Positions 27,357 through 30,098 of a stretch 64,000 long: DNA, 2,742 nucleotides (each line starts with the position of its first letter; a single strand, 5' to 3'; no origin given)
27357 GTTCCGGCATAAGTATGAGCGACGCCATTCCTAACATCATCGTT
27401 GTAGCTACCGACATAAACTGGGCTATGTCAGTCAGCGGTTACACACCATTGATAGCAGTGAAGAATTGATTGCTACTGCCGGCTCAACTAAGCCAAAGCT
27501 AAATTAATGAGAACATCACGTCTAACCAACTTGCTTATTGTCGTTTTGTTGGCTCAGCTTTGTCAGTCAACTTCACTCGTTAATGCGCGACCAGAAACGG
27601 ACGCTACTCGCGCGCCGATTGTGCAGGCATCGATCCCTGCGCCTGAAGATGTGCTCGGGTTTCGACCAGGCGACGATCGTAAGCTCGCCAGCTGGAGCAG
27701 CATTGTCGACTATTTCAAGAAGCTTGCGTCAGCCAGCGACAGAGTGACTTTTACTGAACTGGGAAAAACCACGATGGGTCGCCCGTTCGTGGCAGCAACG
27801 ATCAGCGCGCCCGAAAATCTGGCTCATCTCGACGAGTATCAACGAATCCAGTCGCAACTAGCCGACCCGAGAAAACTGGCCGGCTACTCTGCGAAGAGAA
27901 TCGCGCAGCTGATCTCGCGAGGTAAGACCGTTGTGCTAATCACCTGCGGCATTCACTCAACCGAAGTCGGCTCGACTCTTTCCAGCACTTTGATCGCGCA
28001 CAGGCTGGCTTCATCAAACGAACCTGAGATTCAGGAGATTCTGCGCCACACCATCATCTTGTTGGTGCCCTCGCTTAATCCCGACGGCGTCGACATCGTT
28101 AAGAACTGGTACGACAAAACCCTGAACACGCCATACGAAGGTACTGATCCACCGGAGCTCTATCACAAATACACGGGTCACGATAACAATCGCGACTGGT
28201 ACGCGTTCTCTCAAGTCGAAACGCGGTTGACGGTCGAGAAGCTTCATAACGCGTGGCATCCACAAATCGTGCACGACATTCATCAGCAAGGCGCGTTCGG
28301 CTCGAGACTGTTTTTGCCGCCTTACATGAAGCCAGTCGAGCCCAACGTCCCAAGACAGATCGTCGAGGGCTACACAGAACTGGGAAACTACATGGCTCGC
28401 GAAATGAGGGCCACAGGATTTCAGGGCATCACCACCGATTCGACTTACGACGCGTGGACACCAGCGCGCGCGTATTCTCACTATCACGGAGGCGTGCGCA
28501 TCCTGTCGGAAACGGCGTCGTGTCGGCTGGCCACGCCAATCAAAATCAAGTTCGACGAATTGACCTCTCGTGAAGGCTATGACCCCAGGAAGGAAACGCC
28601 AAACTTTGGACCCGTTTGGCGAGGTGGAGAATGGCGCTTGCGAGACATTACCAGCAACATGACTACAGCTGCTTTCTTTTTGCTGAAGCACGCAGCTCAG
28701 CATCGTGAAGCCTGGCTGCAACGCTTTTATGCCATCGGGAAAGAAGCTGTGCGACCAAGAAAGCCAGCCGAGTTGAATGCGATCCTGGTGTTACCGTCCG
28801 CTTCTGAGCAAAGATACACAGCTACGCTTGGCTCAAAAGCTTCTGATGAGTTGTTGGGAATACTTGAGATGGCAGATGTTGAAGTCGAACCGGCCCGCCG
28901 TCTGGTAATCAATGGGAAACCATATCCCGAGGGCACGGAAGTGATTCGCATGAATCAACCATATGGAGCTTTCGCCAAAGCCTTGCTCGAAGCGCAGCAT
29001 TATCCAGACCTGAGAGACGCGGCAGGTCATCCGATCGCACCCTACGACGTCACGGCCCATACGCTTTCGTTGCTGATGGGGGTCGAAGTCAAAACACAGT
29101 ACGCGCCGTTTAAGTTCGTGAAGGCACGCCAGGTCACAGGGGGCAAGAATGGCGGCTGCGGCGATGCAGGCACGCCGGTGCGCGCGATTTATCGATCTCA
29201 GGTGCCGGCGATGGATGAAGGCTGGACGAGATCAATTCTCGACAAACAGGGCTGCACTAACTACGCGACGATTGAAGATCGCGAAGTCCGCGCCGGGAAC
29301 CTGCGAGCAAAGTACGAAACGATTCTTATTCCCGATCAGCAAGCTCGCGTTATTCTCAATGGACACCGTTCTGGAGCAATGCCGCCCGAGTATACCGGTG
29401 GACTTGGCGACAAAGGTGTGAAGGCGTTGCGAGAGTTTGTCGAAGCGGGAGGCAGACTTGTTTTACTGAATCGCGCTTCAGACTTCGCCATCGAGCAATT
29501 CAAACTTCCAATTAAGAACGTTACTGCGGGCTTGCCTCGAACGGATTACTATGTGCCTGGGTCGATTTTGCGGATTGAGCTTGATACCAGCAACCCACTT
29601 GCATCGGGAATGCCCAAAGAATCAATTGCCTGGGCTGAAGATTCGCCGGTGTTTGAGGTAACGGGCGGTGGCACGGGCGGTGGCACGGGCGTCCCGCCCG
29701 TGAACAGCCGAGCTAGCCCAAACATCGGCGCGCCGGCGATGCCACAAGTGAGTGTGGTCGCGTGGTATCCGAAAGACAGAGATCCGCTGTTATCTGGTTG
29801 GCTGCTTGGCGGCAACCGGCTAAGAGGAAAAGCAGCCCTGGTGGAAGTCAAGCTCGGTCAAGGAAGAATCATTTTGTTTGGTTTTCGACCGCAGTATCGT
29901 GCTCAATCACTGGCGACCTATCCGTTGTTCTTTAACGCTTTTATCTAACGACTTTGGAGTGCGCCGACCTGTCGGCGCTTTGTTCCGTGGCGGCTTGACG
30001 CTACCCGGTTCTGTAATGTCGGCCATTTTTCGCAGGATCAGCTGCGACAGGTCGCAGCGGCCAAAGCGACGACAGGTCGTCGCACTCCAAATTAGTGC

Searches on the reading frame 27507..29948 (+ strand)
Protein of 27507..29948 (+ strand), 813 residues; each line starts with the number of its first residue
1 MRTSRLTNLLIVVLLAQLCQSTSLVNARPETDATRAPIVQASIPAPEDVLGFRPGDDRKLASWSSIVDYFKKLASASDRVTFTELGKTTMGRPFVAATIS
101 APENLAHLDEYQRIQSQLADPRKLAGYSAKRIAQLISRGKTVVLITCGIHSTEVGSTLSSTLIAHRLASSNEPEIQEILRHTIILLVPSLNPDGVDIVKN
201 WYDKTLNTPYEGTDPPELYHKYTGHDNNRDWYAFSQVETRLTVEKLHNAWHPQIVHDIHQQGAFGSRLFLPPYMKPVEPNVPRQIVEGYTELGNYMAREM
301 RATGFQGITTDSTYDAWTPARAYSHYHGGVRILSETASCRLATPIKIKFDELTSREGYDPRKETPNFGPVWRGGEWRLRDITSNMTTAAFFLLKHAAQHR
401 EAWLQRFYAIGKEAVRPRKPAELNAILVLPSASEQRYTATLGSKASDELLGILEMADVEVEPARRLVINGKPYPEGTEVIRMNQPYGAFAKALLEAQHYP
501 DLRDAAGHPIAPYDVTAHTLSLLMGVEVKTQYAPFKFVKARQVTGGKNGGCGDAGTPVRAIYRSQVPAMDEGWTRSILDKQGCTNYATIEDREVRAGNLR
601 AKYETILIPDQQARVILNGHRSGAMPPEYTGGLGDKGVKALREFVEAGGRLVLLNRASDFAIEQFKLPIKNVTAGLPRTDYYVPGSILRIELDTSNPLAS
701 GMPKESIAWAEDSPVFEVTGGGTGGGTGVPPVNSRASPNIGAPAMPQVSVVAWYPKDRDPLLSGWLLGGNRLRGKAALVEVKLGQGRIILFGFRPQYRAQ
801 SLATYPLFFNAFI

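Call 75: search_protein_families(library=pfam, proteins=[window:27507-29948:+], max_evalue=0.00001)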
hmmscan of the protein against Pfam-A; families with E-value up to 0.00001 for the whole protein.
window:27507-29948:+ (813 aa): 1 family
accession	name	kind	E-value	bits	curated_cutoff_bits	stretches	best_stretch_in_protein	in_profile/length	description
PF00246.29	Peptidase_M14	-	2.1e-21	77.2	21.6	1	66-302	1-219/286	Zinc carboxypeptidase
